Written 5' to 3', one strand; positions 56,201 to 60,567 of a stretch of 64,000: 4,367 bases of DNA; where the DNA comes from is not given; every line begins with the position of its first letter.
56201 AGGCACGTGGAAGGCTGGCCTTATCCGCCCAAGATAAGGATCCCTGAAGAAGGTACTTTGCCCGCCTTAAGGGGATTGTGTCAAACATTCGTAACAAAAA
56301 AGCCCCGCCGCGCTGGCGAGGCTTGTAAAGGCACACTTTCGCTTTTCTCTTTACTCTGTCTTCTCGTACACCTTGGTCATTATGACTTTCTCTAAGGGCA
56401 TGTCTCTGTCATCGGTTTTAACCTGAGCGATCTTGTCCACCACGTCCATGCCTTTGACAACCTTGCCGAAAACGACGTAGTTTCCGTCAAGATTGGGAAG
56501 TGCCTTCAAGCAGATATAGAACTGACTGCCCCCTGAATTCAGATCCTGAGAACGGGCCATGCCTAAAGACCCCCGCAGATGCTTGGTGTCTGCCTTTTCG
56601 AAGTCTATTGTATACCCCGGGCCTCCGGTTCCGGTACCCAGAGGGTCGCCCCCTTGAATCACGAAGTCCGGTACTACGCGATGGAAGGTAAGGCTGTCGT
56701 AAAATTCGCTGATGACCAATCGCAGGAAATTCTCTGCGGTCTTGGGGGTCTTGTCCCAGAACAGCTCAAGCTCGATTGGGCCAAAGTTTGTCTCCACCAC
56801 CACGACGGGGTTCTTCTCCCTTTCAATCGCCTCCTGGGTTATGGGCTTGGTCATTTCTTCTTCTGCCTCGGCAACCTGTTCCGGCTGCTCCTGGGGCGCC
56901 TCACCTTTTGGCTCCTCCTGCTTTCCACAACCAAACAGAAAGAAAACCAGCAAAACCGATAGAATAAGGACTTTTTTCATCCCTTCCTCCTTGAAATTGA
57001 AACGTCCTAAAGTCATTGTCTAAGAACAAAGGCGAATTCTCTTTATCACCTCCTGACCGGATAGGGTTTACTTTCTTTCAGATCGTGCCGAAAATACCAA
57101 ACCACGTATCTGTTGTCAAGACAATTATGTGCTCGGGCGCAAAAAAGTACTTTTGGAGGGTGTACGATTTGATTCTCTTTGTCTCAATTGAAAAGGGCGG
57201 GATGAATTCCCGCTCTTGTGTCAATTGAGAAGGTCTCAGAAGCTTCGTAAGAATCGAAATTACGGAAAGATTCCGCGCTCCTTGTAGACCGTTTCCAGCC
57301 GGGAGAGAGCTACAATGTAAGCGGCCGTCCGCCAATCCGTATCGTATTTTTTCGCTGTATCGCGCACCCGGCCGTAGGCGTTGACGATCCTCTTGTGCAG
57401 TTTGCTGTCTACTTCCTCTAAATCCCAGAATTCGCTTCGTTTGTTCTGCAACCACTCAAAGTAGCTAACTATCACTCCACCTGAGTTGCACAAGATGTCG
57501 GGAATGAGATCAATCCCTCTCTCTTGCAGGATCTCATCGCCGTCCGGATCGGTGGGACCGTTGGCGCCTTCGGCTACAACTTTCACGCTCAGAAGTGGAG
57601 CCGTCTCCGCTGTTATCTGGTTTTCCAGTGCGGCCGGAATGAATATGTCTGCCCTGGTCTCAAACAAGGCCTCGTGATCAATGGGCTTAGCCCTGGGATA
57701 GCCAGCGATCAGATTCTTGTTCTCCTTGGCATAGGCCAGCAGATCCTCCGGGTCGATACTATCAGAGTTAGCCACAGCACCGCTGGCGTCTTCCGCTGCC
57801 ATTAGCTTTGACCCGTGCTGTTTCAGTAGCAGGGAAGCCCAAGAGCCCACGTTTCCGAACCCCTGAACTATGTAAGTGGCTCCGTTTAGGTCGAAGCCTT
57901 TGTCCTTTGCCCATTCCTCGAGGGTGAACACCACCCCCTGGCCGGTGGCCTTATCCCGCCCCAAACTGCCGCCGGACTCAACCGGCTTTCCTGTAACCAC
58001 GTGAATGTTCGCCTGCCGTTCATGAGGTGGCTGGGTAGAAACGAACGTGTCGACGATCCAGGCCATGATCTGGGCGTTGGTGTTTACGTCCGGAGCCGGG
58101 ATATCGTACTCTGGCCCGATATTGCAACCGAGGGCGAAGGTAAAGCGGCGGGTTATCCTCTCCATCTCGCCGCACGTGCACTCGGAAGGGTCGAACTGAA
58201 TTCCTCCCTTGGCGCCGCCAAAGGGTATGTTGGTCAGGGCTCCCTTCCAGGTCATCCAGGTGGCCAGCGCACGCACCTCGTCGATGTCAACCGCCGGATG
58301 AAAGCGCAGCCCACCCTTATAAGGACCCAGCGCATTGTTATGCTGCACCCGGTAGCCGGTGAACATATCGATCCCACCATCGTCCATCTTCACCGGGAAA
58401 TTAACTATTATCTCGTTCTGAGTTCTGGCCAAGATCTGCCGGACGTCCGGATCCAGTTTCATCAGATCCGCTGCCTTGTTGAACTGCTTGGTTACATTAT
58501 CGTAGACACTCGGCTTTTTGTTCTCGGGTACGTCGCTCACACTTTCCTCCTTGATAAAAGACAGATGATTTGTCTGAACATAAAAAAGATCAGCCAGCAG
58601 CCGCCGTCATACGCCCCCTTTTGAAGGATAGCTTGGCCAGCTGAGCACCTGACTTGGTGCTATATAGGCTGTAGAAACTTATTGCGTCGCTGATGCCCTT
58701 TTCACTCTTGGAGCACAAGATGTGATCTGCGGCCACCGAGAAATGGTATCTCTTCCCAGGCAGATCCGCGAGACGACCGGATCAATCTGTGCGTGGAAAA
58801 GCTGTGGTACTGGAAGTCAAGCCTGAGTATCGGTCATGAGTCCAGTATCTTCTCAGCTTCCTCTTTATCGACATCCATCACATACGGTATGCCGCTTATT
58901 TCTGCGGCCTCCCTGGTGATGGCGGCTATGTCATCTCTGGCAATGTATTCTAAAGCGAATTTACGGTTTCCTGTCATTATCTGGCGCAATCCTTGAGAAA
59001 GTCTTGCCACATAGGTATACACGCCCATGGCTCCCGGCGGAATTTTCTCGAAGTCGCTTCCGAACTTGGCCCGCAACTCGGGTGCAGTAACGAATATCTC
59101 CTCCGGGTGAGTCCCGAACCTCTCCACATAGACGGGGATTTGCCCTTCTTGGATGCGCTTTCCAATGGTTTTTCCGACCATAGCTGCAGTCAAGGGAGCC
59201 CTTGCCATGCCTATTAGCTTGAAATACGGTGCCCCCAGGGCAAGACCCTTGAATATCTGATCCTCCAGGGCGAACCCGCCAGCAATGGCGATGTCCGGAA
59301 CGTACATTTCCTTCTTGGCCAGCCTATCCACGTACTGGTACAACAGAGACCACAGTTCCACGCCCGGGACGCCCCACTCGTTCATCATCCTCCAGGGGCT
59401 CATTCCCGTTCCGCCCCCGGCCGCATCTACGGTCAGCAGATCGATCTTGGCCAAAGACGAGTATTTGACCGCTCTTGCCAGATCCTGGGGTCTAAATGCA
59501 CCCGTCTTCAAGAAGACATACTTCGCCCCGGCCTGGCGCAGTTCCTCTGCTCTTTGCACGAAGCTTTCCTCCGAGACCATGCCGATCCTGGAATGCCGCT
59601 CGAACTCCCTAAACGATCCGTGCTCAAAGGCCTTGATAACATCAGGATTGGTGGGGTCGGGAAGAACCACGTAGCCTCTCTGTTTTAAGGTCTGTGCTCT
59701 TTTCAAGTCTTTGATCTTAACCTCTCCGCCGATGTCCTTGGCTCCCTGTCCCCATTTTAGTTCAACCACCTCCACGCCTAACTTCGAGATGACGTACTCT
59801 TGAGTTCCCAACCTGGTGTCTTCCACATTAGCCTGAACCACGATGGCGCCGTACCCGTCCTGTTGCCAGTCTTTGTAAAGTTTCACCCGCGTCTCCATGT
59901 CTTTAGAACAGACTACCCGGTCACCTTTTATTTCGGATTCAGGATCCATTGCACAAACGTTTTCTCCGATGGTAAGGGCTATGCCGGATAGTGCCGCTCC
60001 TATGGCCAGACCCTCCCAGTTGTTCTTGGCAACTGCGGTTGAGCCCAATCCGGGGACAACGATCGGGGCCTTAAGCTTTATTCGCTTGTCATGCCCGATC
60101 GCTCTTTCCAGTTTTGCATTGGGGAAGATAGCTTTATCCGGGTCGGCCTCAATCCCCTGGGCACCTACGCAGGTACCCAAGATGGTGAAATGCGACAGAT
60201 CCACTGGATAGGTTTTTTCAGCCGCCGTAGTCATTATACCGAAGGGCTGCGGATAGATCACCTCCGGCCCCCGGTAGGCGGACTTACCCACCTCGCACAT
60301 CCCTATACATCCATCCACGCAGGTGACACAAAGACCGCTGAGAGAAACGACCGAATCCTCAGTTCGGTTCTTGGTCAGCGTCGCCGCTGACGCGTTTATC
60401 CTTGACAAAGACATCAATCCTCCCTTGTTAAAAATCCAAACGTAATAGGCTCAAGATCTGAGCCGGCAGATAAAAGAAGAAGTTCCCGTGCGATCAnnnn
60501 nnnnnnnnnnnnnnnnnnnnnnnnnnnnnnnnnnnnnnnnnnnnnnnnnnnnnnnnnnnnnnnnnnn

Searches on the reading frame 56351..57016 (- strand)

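Call 19: search_protein_families(library=pfam, proteins=[window:56351-57016:-], max_evalue=0.00001)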
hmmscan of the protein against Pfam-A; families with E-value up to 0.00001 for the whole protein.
window:56351-57016:- (221 aa): 1 family
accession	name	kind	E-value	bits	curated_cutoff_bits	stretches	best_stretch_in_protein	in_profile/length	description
PF00160.26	Pro_isomerase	-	2.1e-50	171.5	21.7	1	72-216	2-157/159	Cyclophilin type peptidyl-prolyl cis-trans isomerase/CLD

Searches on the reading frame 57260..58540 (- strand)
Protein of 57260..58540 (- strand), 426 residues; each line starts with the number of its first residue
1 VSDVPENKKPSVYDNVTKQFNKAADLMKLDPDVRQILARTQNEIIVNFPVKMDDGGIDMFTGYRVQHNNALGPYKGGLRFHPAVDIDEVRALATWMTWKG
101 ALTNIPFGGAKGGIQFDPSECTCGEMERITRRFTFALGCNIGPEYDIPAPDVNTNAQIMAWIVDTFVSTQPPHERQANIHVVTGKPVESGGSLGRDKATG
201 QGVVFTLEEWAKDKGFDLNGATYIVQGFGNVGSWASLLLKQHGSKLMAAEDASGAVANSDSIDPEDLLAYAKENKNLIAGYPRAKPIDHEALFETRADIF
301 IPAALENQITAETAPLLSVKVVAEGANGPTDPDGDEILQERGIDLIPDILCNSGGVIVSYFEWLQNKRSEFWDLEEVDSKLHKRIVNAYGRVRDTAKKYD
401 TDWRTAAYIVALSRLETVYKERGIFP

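Call 19: search_protein_families(library=pfam, proteins=[window:57260-58540:-], max_evalue=0.00001)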
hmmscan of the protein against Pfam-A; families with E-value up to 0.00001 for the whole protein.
window:57260-58540:- (426 aa): 2 families
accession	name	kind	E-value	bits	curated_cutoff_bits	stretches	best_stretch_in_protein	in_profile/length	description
PF00208.27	ELFV_dehydrog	-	2.2e-71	240.8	23.4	1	190-423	1-241/241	Glutamate/Leucine/Phenylalanine/Valine dehydrogenase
PF02812.23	ELFV_dehydrog_N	-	8e-54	181.3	25.3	1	42-166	3-127/129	Glu/Leu/Phe/Val dehydrogenase, dimerisation domain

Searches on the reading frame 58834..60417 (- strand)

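Call 19: search_protein_families(library=pfam, proteins=[window:58834-60417:-], max_evalue=0.00001)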
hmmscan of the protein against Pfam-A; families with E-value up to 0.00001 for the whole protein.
window:58834-60417:- (527 aa): 1 family
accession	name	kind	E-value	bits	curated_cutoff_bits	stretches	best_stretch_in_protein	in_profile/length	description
PF01645.23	Glu_synthase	-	2e-12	47.4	20.4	1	280-401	185-303/369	Conserved region in glutamate synthase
